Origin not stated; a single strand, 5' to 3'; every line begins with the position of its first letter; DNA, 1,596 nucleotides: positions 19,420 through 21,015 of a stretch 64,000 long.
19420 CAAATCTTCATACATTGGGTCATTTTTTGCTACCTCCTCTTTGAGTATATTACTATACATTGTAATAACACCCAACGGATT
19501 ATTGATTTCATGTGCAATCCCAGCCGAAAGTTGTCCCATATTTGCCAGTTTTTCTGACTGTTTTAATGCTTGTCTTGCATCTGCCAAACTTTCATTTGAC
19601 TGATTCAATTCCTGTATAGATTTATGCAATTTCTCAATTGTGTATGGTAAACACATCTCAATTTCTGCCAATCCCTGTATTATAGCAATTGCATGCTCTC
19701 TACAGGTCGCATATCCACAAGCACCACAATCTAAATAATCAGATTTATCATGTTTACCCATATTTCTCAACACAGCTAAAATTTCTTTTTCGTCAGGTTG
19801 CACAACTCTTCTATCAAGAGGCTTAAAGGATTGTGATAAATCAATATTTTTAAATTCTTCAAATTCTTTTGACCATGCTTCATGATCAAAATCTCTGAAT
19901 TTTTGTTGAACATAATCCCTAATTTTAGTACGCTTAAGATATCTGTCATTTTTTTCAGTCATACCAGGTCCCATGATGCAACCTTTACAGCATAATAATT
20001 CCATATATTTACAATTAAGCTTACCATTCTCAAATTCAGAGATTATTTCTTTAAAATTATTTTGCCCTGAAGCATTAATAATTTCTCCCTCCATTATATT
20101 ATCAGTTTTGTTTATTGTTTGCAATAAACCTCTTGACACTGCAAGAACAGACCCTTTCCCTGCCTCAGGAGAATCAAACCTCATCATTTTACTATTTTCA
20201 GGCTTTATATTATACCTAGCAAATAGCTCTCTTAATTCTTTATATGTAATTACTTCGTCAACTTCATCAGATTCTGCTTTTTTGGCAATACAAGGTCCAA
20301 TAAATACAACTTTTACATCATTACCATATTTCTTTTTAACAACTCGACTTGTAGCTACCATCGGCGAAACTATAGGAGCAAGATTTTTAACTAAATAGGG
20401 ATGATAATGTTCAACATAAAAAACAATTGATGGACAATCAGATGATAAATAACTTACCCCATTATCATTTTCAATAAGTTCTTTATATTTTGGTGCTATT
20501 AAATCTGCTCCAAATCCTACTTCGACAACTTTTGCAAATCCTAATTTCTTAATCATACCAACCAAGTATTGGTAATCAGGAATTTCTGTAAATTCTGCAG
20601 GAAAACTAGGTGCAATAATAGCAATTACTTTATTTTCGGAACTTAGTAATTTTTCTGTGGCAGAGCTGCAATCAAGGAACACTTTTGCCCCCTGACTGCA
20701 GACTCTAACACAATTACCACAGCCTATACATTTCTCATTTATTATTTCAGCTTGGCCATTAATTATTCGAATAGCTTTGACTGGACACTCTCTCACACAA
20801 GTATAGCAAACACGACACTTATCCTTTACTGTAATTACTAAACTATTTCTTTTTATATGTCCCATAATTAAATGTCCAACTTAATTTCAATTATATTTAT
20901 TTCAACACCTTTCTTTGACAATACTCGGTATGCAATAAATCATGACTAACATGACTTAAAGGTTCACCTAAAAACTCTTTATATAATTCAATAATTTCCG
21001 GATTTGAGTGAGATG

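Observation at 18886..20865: Hydrogenase-like H-cluster domain fused directly to a histidine kinase: candidate one-protein H2 sensor kinase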

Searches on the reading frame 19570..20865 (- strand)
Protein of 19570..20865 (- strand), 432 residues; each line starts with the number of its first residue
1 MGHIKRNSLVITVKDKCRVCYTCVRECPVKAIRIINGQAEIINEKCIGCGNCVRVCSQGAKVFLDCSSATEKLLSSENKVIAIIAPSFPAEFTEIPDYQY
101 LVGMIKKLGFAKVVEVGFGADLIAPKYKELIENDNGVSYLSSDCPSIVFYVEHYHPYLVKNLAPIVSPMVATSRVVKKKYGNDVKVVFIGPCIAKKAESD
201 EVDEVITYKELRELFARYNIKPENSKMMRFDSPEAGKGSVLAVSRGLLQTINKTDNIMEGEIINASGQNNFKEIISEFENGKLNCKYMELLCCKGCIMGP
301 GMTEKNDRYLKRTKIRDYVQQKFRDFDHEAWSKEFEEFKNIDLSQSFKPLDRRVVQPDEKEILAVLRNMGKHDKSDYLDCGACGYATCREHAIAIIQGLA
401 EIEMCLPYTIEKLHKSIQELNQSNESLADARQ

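Call 14: search_solved_structures(query=window:19570-20865:-, max_evalue=0.01, show_alignments=5)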
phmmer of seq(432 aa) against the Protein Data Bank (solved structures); distinct sequences matched with E-value up to 0.01: 64 (the best 60 are shown).
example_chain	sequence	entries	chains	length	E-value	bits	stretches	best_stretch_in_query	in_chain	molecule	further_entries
8a6t_A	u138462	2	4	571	2.9e-22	82.4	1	40-263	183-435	Electron bifurcating hydrogenase subunit HydA1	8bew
7p5h_A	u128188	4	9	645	1.9e-20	76.4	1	40-234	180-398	Fe-hydrogenase, subunit alpha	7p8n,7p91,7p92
7qv7_D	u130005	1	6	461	1.1e-17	67.3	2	85-232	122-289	Hydrogen dependent carbon dioxide reductase subunit HydA2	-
6glz_A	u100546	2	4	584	7.2e-16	61.4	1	10-285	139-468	Iron hydrogenase 1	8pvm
7qhf_A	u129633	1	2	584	4.8e-15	58.6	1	10-285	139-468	Iron hydrogenase 1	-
6gm4_A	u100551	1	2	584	5.8e-15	58.4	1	10-285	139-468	Iron hydrogenase 1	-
6gly_A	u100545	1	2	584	8.8e-15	57.8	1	10-285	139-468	Iron hydrogenase 1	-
6gm0_A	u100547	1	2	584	1.3e-14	57.2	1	10-285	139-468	Iron hydrogenase 1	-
1c4a_A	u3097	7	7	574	1.5e-14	57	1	10-285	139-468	PROTEIN (FE-ONLY HYDROGENASE) | PROTEIN (PERIPLASMIC HYDROGENASE 1) | Iron hydrogenase 1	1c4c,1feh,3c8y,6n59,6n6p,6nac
4xdd_A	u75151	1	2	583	1.6e-14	56.9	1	10-285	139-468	Iron hydrogenase 1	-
4xdc_A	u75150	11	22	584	1.6e-14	56.9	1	10-285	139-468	Iron hydrogenase 1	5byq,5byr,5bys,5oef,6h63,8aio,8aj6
6gm3_A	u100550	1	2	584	1.7e-14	56.8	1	11-284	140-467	Iron hydrogenase 1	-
5la3_A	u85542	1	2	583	1.7e-14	56.8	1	10-285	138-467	Iron hydrogenase 1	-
8cjy_A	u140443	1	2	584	2e-14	56.6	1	10-285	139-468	Iron hydrogenase 1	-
6yf4_A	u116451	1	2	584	2.2e-14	56.5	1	10-285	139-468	Iron hydrogenase 1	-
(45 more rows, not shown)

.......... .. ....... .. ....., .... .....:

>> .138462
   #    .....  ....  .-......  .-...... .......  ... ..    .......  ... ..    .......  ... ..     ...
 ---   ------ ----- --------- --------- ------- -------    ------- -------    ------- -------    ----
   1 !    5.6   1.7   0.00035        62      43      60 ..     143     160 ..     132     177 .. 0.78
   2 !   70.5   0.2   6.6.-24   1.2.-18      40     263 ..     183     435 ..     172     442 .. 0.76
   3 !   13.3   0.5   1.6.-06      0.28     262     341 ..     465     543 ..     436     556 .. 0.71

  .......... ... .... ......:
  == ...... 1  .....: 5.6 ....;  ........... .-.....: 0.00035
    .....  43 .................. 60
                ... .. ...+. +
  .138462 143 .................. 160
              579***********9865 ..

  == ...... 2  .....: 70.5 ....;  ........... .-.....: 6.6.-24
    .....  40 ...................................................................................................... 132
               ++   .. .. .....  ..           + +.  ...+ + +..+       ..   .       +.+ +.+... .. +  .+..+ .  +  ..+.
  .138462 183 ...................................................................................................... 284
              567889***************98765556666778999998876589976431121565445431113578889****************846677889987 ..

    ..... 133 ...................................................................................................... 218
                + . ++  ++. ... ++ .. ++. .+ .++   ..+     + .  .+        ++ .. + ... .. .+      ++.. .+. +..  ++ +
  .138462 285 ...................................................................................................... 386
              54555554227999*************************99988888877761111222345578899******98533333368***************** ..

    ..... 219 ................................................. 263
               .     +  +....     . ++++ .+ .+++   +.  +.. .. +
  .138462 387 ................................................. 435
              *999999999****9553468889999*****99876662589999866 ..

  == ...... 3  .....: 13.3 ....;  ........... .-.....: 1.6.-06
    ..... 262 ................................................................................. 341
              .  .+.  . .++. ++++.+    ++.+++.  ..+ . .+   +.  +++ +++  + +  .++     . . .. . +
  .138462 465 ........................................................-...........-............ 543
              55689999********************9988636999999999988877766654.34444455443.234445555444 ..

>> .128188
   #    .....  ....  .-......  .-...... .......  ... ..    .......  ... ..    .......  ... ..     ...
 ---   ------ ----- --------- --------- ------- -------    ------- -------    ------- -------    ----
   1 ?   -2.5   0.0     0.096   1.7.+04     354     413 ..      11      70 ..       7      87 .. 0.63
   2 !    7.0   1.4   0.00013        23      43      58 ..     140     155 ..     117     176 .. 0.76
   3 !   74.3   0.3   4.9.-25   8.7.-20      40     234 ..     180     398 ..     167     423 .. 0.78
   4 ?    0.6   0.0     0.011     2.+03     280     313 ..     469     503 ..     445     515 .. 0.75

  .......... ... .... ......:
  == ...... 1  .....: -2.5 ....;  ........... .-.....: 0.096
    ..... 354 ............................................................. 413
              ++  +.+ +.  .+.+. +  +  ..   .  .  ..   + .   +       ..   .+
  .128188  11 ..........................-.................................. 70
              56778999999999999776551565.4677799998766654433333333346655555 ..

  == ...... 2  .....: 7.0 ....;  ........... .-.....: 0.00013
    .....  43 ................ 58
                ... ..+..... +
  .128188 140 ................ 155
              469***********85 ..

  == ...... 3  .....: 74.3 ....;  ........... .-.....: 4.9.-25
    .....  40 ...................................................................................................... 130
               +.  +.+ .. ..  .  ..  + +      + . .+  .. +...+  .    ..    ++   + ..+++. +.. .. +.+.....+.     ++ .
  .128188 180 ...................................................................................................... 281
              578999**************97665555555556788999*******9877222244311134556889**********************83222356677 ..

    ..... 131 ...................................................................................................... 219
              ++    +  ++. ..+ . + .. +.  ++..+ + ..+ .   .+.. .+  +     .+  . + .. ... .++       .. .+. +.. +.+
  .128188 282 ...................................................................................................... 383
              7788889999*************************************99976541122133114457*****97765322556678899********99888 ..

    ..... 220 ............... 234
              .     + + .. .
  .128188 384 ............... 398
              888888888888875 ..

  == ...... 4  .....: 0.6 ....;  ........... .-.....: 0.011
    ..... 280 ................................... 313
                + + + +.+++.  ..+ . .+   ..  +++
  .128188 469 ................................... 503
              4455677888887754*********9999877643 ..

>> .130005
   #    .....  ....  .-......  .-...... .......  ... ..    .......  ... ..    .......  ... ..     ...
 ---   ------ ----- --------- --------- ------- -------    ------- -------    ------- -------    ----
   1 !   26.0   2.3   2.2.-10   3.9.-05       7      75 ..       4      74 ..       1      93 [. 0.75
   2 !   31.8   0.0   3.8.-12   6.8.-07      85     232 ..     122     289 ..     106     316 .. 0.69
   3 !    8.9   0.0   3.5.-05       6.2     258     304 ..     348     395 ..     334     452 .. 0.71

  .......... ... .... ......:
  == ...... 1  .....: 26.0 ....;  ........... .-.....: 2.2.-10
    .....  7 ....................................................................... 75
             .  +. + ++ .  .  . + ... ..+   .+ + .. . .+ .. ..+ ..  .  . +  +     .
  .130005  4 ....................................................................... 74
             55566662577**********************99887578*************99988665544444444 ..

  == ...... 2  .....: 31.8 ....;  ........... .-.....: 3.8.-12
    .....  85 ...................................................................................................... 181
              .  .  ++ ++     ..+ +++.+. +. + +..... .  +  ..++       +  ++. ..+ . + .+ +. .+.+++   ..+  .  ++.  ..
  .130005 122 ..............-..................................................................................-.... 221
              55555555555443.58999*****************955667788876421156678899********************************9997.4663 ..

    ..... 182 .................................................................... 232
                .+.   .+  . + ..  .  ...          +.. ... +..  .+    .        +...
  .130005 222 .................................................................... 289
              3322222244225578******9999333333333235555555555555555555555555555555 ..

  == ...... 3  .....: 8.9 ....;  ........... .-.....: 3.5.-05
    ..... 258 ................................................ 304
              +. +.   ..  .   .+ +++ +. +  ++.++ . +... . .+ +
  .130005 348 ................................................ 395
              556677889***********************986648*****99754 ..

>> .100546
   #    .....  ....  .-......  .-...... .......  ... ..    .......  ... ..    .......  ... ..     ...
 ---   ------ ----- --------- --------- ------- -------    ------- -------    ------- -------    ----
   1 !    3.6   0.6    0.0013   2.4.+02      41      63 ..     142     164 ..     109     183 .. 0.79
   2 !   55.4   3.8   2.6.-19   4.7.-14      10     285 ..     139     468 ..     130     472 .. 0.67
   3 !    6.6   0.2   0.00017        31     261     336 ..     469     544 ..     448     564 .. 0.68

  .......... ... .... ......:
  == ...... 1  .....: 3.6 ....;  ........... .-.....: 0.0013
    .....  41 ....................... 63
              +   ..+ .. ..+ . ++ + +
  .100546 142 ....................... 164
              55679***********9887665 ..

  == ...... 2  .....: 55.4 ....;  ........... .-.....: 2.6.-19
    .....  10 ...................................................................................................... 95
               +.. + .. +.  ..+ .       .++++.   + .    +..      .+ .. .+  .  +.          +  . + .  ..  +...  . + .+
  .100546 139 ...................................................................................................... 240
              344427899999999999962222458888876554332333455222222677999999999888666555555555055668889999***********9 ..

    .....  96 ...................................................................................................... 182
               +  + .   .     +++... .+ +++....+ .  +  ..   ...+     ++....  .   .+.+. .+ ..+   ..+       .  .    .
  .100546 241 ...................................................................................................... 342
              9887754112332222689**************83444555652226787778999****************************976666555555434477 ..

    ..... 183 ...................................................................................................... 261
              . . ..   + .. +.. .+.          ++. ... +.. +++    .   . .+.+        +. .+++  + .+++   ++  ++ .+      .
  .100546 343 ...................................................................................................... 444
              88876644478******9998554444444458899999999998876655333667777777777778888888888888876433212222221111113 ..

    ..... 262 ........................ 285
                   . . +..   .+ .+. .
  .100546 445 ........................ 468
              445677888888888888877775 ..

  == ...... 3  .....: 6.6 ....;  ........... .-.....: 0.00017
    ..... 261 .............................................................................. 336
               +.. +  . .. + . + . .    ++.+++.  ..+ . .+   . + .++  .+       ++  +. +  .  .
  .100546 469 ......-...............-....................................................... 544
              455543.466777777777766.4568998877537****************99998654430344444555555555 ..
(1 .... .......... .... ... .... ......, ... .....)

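Call 28: search_protein_representatives(protein=window:19606-20865:-)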
Query: 420 residues. Proteins with E-value up to 0.001 (for the whole library): 5405; up to 1e-10: 2641; up to 1e-30: 990. The best 150 are listed.
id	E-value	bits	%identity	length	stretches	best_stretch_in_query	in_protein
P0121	9.3e-131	453.0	51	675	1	9-420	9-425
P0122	7.0e-129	446.8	49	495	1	4-420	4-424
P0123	5.0e-124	430.8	49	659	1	6-418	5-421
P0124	1.2e-120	419.7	45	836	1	6-419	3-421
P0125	9.1e-117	406.9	46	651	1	7-414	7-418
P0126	1.8e-113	396.1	46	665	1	6-420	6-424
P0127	6.1e-112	391.0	64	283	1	13-294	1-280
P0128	4.0e-108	378.5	42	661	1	7-416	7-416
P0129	7.7e-108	377.5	42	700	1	9-420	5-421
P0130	3.6e-107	375.3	44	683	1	7-419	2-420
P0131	4.3e-107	375.1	40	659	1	4-418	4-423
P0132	1.8e-104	366.4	43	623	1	11-416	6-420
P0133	1.1e-103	363.9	43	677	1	10-419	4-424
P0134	3.2e-102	359.0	43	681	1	8-420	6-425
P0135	6.9e-102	357.9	42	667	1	8-419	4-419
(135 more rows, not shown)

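Call 38: search_protein_families(library=pfam, alignment_id=A3, max_evalue=0.001)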
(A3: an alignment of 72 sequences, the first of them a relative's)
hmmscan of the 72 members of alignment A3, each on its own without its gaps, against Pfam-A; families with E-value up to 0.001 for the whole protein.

A. member 1, P0121 (675 aa): 14 families
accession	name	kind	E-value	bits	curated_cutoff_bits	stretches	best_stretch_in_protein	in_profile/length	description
PF02906.19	Fe_hyd_lg_C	-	1.7e-45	156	22.1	1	80-304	3-244/245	Iron only hydrogenase large subunit, C-terminal domain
PF02518.31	HATPase_c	-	1.4e-24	87.1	26.4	1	553-663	2-109/111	Histidine kinase-, DNA gyrase B-, and HSP90-like ATPase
PF00512.31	HisKA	-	1.3e-13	51.3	26.9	1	448-510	2-63/66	His Kinase A (phospho-acceptor) domain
PF00037.32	Fer4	-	1.3e-09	37.9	21.1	2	41-60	3-22/24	4Fe-4S binding domain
PF13237.11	Fer4_10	-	5.8e-09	36.2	25.5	1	12-56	4-52/53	4Fe-4S dicluster domain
PF04060.18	FeS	-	2e-08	34.2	23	1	383-412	4-33/33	Putative Fe-S cluster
PF13187.11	Fer4_9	-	9.4e-08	32.4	27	1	16-60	1-51/52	4Fe-4S dicluster domain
PF12837.12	Fer4_6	-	2.6e-07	30.7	25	2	10-32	2-24/24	4Fe-4S binding domain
PF12838.12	Fer4_7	-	9e-07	29.7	27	1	16-60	1-52/52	4Fe-4S dicluster domain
PF14697.11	Fer4_21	-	5.1e-05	23.8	35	1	13-56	4-51/59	4Fe-4S dicluster domain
PF13459.11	Fer4_15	-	6.1e-05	24.1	22.4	0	43-82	5-48/66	4Fe-4S single cluster domain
PF25160.1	LdpA_Fe-S-bd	-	9.2e-05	22.6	27.6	1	23-59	9-41/49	LdpA Fe-S cluster-binding domain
PF12797.12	Fer4_2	-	0.00022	21.4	24.5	0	41-57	5-21/22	4Fe-4S binding domain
PF13183.11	Fer4_8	-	0.00053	20.9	27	0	44-59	3-67/68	4Fe-4S dicluster domain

B. families by the number of members that match (of 72 scanned): 49 families (the first 25 are shown)
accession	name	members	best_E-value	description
PF02906.19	Fe_hyd_lg_C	72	7.1e-59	Iron only hydrogenase large subunit, C-terminal domain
PF13237.11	Fer4_10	68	1.2e-11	4Fe-4S dicluster domain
PF04060.18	FeS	68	2e-11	Putative Fe-S cluster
PF12838.12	Fer4_7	67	4.1e-11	4Fe-4S dicluster domain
PF13187.11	Fer4_9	66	2e-08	4Fe-4S dicluster domain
PF00037.32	Fer4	65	2.4e-13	4Fe-4S binding domain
PF25160.1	LdpA_Fe-S-bd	52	2.9e-09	LdpA Fe-S cluster-binding domain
PF12837.12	Fer4_6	50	5.3e-12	4Fe-4S binding domain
PF14697.11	Fer4_21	50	2.3e-10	4Fe-4S dicluster domain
PF02518.31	HATPase_c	36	3.8e-32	Histidine kinase-, DNA gyrase B-, and HSP90-like ATPase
PF00512.31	HisKA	35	1.4e-22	His Kinase A (phospho-acceptor) domain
PF12797.12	Fer4_2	24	7.5e-09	4Fe-4S binding domain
PF13484.11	Fer4_16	17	2.4e-06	4Fe-4S double cluster binding domain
PF00158.32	Sigma54_activat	11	4.7e-74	Sigma-54 interaction domain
PF25601.1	AAA_lid_14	11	8e-29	AAA+ ATPase lid domain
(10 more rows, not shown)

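Call 39: search_protein_families(library=pfam, alignment_id=A4, max_evalue=0.001)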
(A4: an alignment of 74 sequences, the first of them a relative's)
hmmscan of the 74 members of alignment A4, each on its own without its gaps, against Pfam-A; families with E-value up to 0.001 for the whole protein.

A. member 1, P0194 (796 aa): 12 families
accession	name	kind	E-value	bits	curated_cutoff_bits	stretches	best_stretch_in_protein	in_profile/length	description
PF02906.19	Fe_hyd_lg_C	-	1.7e-45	156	22.1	1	73-297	2-245/245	Iron only hydrogenase large subunit, C-terminal domain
PF00990.26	GGDEF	-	3.3e-40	137.9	23.8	1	429-585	1-159/161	Diguanylate cyclase, GGDEF domain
PF13487.12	HD_5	-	2.2e-38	132.1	27.2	1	615-779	3-170/170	HD domain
PF01966.28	HD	-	1.6e-19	70.7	22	1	626-748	1-116/116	HD domain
PF04060.18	FeS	-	4.9e-10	39.4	23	1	373-402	4-33/33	Putative Fe-S cluster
PF12838.12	Fer4_7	-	1.1e-08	35.9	27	1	11-54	2-52/52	4Fe-4S dicluster domain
PF00037.32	Fer4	-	1.2e-08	34.8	21.1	1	7-27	4-24/24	4Fe-4S binding domain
PF13237.11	Fer4_10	-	2e-08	34.5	25.5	1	6-50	4-52/53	4Fe-4S dicluster domain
PF13187.11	Fer4_9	-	2.1e-06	28.1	27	1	11-54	2-51/52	4Fe-4S dicluster domain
PF12837.12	Fer4_6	-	1.8e-05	24.9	25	1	7-26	5-24/24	4Fe-4S binding domain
PF13484.11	Fer4_16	-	3.6e-05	24.9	30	0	11-37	2-28/66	4Fe-4S double cluster binding domain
PF14697.11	Fer4_21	-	0.00032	21.2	35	0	3-27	33-58/59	4Fe-4S dicluster domain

B. families by the number of members that match (of 74 scanned): 43 families (the first 25 are shown)
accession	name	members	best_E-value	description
PF02906.19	Fe_hyd_lg_C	74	3.1e-59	Iron only hydrogenase large subunit, C-terminal domain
PF04060.18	FeS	74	2e-12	Putative Fe-S cluster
PF12838.12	Fer4_7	72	2e-11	4Fe-4S dicluster domain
PF13237.11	Fer4_10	72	2.1e-10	4Fe-4S dicluster domain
PF13187.11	Fer4_9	71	1.8e-08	4Fe-4S dicluster domain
PF00037.32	Fer4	69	3.2e-12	4Fe-4S binding domain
PF14697.11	Fer4_21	66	8.5e-09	4Fe-4S dicluster domain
PF12837.12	Fer4_6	62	3.1e-09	4Fe-4S binding domain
PF25160.1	LdpA_Fe-S-bd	59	6.8e-09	LdpA Fe-S cluster-binding domain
PF13484.11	Fer4_16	41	1.9e-09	4Fe-4S double cluster binding domain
PF13188.13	PAS_8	35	4.6e-09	PAS domain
PF13426.13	PAS_9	29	2.9e-15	PAS domain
PF00989.32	PAS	29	1.1e-10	PAS fold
PF12797.12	Fer4_2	29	1.4e-07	4Fe-4S binding domain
PF08448.16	PAS_4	21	3.7e-18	PAS fold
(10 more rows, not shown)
